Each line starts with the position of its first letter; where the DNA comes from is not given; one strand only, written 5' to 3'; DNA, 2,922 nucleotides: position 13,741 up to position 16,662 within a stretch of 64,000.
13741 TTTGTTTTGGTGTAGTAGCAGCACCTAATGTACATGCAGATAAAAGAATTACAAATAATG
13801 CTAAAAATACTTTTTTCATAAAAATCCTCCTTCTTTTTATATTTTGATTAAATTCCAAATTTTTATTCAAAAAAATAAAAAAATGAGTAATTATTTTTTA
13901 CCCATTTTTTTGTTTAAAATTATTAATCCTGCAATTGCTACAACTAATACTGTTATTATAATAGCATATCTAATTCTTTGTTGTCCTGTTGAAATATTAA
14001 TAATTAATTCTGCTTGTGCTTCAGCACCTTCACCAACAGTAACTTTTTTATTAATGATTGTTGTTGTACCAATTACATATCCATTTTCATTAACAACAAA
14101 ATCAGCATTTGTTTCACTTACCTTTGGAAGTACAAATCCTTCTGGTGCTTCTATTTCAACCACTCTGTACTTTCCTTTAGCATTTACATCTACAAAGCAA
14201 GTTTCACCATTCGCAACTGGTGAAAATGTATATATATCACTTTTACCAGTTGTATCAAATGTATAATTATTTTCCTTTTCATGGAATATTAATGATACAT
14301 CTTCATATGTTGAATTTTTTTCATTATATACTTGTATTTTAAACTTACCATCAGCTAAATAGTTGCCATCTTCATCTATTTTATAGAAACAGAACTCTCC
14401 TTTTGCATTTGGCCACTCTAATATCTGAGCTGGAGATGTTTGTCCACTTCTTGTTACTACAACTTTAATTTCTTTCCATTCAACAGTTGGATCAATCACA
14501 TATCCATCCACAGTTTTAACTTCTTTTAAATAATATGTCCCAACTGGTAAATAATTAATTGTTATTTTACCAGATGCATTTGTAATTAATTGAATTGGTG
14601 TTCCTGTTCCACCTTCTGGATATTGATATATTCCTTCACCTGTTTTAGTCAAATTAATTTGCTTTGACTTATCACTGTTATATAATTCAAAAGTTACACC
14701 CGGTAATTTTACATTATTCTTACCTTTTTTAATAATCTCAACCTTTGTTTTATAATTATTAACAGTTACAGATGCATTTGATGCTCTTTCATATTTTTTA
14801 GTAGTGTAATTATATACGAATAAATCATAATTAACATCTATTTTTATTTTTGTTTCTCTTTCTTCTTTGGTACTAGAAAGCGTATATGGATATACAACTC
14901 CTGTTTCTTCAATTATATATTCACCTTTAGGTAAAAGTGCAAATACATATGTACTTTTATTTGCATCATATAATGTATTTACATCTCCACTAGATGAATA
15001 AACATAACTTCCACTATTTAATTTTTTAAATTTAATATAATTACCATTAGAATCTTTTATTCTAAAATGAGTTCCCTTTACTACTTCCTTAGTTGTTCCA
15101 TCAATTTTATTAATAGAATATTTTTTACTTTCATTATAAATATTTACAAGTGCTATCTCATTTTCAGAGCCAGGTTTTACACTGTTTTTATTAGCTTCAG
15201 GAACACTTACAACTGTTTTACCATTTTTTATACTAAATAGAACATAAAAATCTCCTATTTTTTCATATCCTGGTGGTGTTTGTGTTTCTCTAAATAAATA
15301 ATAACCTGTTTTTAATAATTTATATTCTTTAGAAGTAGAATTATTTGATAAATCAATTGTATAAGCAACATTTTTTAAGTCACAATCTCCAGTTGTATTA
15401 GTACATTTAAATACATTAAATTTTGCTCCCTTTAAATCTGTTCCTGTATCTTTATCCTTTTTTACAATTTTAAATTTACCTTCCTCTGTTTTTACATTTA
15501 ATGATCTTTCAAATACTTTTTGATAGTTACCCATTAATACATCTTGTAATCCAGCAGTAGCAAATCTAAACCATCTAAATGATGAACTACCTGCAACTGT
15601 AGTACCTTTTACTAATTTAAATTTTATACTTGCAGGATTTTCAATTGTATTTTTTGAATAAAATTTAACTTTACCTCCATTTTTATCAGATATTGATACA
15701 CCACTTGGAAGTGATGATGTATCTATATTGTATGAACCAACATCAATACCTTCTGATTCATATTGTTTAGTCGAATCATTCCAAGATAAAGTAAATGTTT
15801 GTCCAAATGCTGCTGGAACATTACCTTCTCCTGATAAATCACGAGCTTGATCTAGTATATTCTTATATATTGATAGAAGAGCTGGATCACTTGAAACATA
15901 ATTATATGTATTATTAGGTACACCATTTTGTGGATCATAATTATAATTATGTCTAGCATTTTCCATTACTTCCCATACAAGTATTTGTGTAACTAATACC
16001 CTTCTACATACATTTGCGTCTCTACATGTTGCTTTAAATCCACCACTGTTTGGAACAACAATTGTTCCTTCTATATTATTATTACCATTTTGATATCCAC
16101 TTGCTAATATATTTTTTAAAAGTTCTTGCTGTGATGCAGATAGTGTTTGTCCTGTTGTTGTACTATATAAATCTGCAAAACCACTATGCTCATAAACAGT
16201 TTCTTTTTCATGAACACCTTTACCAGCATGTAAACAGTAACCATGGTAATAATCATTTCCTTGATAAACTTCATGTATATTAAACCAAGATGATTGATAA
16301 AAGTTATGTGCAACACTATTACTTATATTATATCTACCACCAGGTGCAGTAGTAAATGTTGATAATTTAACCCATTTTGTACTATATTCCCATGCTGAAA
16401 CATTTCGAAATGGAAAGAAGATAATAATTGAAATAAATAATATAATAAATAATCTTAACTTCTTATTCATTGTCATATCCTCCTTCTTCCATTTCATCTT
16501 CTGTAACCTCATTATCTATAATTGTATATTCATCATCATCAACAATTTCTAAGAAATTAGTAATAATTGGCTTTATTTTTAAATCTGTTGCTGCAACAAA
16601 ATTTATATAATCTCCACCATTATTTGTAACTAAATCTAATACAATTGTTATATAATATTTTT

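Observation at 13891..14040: Non-LPXTG sorting-signal-like C-terminus shared by two SpaA/CnaB-type proteins (locus A copy)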

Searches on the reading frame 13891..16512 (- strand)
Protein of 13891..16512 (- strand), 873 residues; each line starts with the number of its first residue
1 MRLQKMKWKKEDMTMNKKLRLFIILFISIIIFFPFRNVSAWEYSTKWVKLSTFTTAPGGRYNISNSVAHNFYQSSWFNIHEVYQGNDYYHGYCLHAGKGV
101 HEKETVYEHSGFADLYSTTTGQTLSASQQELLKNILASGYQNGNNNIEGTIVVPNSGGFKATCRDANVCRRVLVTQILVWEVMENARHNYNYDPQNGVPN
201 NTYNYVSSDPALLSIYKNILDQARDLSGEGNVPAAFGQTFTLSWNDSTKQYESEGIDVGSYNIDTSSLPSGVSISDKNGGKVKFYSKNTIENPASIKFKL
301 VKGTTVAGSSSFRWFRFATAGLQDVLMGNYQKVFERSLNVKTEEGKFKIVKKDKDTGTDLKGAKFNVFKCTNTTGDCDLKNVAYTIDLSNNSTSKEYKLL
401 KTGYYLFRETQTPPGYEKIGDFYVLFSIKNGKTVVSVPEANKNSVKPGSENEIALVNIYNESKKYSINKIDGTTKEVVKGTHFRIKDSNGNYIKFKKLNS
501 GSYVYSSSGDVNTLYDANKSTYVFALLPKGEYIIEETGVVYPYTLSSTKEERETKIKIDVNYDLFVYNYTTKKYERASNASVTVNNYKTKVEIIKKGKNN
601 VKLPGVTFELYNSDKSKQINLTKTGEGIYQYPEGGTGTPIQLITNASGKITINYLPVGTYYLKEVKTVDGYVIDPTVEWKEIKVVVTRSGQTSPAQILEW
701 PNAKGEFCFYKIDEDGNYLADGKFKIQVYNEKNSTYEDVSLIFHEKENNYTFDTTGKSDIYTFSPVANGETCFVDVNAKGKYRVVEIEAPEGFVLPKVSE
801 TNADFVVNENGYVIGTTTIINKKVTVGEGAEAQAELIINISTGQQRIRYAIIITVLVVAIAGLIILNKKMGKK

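Call 6: search_protein_families(library=ncbifam, proteins=[window:13891-16512:-], max_evalue=0.01)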
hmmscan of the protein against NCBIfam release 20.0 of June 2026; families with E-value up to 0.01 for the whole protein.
window:13891-16512:- (873 aa): 1 family
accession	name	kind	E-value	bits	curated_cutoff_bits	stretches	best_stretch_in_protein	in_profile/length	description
NF033902.0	iso_D2_wall_anc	subfamily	1.9e-13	50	95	3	339-435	374-487/540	SpaH/EbpB family LPXTG-anchored major pilin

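Call 7: search_protein_families(library=pfam, proteins=[window:13891-16512:-], max_evalue=0.01)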
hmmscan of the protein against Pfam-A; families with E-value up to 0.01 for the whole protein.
window:13891-16512:- (873 aa): 2 families
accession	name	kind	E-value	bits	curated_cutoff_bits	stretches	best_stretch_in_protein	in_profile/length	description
PF17802.7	SpaA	-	4.3e-36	123.4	23.1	4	590-693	2-83/91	Prealbumin-like fold domain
PF08341.16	TED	-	1e-06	29.5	22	1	91-224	2-101/102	Thioester domain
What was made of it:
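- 13891..16470 (-): Locus A adhesin gene. It encodes a signal peptide, a thioester domain (TED; Cys93/Gln176 in ORF numbering), four SpaA/CnaB-type stalk domains and the C-terminal sorting-signal-like tail. The mechanical ORF extends to 16512; the likely start is M15 at 16470. Pfam SpaA 123 bits and TED 29.5 bits, both above cutoff (call 7).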

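Call 12: find_homologous_proteins(query=window:13891-16512:-, max_evalue=0.00001)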
Query window:13891-16512:- (873 aa): 53 proteins with E <= 0.00001 among 8000 candidates.
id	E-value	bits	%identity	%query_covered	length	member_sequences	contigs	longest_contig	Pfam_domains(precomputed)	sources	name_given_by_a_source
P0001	0.0e+0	1848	95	99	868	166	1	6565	PF17802.8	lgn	-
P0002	0.0e+0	1819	94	99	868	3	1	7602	PF17802.8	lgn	-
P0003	0.0e+0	1718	89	98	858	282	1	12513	PF17802.8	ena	-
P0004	0.0e+0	1702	89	98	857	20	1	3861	PF17802.8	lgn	-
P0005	0.0e+0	1692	88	98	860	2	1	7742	PF17802.8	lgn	-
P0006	0.0e+0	1676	87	98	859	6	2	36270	PF17802.8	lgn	-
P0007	0.0e+0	1359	88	79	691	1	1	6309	PF17802.8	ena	-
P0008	0.0e+0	1357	88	79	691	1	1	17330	PF17802.8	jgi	-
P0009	0.0e+0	1220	66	98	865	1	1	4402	PF17802.8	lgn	-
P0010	0.0e+0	1209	64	98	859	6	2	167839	PF17802.8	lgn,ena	-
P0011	0.0e+0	1058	92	59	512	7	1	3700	PF17802.8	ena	-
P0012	0.0e+0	1051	87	63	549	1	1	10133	PF17802.8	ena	-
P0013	0.0e+0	1040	57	98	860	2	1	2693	PF17802.8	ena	-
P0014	0.0e+0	1039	56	98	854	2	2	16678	PF17802.8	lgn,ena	-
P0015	0.0e+0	1037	57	98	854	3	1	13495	PF17802.8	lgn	-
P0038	5.9e-217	741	46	98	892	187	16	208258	PF08341.17,PF17802.8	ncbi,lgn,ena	-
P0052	1.8e-79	286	30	97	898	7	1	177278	PF17802.8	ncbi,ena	-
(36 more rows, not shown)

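Call 14: find_encoding_contigs(protein=P0038, flank=10000, max_places=3)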
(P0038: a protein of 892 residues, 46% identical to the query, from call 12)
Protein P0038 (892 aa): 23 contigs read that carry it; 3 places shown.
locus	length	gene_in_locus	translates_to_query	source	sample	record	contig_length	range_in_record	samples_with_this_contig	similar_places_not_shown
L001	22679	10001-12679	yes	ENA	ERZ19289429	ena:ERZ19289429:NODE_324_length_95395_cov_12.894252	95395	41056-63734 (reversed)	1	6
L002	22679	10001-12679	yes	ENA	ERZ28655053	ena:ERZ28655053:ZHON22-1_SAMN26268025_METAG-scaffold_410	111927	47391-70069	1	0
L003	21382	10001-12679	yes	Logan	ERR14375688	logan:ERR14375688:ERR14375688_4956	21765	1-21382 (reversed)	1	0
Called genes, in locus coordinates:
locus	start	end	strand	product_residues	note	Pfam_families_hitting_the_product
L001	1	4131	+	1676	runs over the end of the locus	PF09479:Flg_new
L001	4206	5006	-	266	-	PF02673:BacA, PF01925:TauE (weak)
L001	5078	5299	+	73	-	PF26135:YuzI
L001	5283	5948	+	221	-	-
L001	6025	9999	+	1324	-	PF17210:SdrD_B, PF13620:CarboxypepD_reg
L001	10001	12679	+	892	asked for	PF08341:TED (faint), PF17802:SpaA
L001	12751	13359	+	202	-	-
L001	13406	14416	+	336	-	PF00768:Peptidase_S11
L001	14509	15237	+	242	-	PF01479:S4, PF00849:PseudoU_synth_2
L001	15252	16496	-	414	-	PF08486:SpoIID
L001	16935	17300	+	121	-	-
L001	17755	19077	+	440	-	PF03051:Peptidase_C1_2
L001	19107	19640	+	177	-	-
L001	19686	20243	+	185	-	PF00440:TetR_N, PF14278:TetR_C_8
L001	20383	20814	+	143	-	-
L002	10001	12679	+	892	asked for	PF08341:TED (faint), PF17802:SpaA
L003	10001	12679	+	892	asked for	PF08341:TED (faint), PF17802:SpaA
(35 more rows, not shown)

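Call 15: find_encoding_contigs(protein=P0052, flank=10000, max_places=2)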
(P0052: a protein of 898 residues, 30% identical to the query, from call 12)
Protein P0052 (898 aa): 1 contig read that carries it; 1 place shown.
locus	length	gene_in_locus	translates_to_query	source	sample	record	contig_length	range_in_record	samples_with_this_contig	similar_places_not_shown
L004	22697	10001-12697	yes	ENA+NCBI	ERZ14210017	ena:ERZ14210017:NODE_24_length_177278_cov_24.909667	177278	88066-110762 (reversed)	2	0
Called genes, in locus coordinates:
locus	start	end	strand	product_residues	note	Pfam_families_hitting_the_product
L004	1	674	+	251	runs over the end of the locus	-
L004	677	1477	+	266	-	-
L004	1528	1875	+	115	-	PF13828:DUF4190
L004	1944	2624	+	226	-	PF06541:ABC_trans_CmpB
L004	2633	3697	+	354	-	PF11187:Mbeg1-like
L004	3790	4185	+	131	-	PF00011:HSP20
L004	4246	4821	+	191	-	PF09335:VTT_dom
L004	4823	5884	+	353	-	PF02646:RmuC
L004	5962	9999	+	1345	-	-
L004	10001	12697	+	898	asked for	PF17802:SpaA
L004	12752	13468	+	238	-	PF01479:S4, PF00849:PseudoU_synth_2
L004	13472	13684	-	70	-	PF13459:Fer4_15, PF13370:Fer4_13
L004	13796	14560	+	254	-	-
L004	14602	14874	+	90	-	PF06265:YutD-like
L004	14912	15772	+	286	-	PF06949:DUF1292 (weak)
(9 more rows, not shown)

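Call 18: find_related_loci(query=A1, collection=genome_contigs, flank=10000)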
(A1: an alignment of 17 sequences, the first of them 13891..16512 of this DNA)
Query A1 (873 aa) in genome_contigs; peptide patterns used: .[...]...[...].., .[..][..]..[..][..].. (x = any residue, [..] = any of these).
173 stretches matched a pattern; 29 encode a relative of the query (tblastn E <= 1e-3); 27 distinct loci.
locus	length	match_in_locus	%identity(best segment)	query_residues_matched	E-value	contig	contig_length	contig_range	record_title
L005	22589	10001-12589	48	15-866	0e+0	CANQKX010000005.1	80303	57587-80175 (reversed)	MAG: uncultured Bacilli bacterium isolate Lapin-016__bin29 genome assembly, contig: Lapin-016__NODE_256_length_80303_cov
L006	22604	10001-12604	46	12-867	0e+0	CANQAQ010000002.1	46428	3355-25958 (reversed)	MAG: uncultured Bacilli bacterium isolate Lapin-002__bin21 genome assembly, contig: Lapin-002__NODE_1007_length_46428_co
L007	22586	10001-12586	47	17-863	0e+0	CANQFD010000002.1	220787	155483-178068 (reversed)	MAG: uncultured Bacilli bacterium isolate Lapin-003-2__bin2 genome assembly, contig: Lapin-003-2__NODE_28_length_220787_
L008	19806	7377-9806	46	34-862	0e+0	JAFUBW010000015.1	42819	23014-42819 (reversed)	MAG: Bacilli bacterium isolate RGIG4353 Roe_deer_Jejunum-2__c811, whole genome shotgun sequence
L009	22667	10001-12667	47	15-870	0e+0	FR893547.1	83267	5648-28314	Clostridium sp. CAG:433 genomic scaffold, scf21, whole genome shotgun sequence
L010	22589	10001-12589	44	17-866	0e+0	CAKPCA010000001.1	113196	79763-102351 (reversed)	MAG: uncultured Bacilli bacterium isolate REFINED_METABAT215_TOP10_CONTIGS_1500_ASSEMBLY_K77_MERGED__Hadza_MoBio_hadza-I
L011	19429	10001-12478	43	17-873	0e+0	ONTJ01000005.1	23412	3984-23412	uncultured Clostridiales bacterium isolate RUG630 genome assembly, contig: k87_3735915, whole genome shotgun sequence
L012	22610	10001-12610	43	34-873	0e+0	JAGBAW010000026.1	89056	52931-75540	MAG: Bacilli bacterium isolate RGIG8951 Water_deer_Rectum-1__c283609, whole genome shotgun sequence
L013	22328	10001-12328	33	88-865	9e-92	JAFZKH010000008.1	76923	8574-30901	MAG: Bacilli bacterium isolate RGIG7844 Water_buffalos_Reticulum-4__c693916, whole genome shotgun sequence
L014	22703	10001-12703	30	1-864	7e-90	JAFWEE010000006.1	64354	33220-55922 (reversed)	MAG: Bacilli bacterium isolate RGIG5658 Sheep_Duodenum-4__c162987, whole genome shotgun sequence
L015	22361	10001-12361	31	79-865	1e-85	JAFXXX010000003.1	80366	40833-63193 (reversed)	MAG: Bacilli bacterium isolate RGIG6846 Sheep_Rumen-4__c117130, whole genome shotgun sequence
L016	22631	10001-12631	47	15-873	0e+0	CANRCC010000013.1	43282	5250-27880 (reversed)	MAG: uncultured Bacilli bacterium isolate Lapin-028__bin32 genome assembly, contig: Lapin-028__NODE_876_length_43282_cov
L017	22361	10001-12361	32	79-865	3e-89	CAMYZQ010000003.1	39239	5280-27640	MAG TPA_asm: uncultured Firmicutes bacterium isolate SRR10912535_bin.80_metaWRAP_v1.3_MAG genome assembly, contig: ERZ14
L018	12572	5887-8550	45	15-873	0e+0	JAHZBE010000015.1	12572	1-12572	MAG: bacterium isolate HRGM_Genome_2006 HRGM_Genome_2006_15, whole genome shotgun sequence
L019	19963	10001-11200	36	465-872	4e-53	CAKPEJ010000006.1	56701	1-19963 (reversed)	MAG: uncultured Bacilli bacterium isolate REFINED_METABAT215_TOP10_CONTIGS_1500_ASSEMBLY_K77_MERGED__Hadza_MoBio_hadza-E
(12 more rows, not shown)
